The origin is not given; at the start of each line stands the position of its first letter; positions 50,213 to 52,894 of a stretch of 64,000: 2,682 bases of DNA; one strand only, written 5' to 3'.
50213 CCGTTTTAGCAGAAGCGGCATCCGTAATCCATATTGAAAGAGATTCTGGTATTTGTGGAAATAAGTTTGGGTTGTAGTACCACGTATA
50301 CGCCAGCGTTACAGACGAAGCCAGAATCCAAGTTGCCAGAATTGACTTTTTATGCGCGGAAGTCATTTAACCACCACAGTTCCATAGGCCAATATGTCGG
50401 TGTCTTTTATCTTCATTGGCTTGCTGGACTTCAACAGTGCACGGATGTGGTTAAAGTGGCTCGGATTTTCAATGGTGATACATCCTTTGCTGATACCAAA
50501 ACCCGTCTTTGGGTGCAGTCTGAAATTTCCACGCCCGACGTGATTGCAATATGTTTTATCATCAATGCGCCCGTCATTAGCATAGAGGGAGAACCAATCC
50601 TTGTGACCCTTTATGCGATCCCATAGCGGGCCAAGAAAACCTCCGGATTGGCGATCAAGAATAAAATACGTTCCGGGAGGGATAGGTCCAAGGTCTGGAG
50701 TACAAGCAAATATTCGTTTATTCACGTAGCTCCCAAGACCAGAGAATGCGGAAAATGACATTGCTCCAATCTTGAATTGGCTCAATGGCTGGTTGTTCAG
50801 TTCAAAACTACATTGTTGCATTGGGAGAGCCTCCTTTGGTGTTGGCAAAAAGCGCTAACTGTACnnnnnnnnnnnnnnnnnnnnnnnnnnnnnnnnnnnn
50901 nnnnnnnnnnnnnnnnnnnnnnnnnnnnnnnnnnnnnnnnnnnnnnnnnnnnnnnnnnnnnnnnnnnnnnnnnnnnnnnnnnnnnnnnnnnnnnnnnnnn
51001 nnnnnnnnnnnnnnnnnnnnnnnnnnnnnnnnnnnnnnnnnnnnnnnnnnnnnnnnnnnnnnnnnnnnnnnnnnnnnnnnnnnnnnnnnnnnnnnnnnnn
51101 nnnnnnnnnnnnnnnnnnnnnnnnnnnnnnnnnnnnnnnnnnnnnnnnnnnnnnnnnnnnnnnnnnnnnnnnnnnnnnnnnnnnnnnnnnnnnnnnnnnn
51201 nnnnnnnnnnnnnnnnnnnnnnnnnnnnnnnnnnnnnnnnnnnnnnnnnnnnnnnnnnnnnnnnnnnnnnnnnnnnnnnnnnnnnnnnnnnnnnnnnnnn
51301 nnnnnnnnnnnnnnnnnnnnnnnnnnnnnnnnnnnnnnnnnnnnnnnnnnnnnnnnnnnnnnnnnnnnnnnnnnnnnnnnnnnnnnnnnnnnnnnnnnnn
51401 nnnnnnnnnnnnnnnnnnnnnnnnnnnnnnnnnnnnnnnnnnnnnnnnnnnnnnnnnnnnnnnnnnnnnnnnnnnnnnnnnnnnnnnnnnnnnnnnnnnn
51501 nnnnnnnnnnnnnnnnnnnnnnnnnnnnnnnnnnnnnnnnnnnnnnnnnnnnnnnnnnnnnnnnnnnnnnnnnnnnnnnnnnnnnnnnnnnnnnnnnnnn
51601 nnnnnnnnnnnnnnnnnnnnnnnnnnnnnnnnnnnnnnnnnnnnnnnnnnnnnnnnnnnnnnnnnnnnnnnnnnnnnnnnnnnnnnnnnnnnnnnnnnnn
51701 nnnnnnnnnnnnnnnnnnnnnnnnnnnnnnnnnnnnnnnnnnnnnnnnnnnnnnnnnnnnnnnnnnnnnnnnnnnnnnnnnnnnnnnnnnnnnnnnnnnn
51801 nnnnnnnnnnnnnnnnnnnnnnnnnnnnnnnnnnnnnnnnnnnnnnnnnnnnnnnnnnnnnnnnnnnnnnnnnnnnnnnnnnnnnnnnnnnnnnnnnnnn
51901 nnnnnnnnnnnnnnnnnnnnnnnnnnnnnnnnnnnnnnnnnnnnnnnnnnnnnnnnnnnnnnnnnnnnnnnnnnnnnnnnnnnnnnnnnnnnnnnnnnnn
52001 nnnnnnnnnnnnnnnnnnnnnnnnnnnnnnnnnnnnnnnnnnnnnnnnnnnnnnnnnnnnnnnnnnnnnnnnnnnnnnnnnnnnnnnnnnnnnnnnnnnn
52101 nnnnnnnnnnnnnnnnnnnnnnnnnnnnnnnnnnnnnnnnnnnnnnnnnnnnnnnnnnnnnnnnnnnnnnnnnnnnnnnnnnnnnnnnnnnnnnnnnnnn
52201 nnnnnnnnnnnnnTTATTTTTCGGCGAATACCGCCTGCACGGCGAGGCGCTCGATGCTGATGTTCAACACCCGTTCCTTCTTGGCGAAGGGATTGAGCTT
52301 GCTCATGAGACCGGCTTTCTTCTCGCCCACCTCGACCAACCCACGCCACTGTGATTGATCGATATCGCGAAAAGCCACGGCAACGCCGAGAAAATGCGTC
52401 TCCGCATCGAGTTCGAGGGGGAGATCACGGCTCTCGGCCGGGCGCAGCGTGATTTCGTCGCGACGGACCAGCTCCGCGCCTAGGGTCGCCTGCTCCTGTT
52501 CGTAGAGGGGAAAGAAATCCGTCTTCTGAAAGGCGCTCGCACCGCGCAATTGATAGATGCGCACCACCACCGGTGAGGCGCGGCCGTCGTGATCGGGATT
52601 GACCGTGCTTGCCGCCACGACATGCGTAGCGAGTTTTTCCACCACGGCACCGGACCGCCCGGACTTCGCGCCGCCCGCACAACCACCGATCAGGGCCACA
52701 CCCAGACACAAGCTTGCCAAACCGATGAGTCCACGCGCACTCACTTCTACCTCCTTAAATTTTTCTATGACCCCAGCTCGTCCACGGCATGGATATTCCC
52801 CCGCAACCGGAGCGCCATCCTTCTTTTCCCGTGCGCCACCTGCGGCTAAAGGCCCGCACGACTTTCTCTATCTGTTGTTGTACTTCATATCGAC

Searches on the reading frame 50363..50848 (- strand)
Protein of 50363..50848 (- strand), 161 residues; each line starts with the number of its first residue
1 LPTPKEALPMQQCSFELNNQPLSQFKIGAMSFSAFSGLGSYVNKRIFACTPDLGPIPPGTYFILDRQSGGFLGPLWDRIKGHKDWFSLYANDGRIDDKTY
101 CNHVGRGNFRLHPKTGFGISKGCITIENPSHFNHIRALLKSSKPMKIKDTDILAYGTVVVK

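Call 39: search_protein_families(library=pfam, proteins=[window:50363-50848:-], max_evalue=0.001)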
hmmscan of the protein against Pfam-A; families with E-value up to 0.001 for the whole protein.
window:50363-50848:- (161 aa): 1 family
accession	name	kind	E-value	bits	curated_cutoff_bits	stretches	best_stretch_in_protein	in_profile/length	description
PF10908.13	Tlde1_dom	-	1.2e-31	110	30.1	1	32-147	3-117/120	Tlde1 domain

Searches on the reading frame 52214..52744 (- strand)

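Call 39: search_protein_families(library=pfam, proteins=[window:52214-52744:-], max_evalue=0.001)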
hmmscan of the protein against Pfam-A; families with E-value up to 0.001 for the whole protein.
window:52214-52744:- (176 aa): 1 family
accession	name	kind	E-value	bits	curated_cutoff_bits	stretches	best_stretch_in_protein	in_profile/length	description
PF12790.13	T6SS-SciN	-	2.9e-36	124.3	27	1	37-143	2-108/120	Type VI secretion lipoprotein, VasD, EvfM, TssJ, VC_A0113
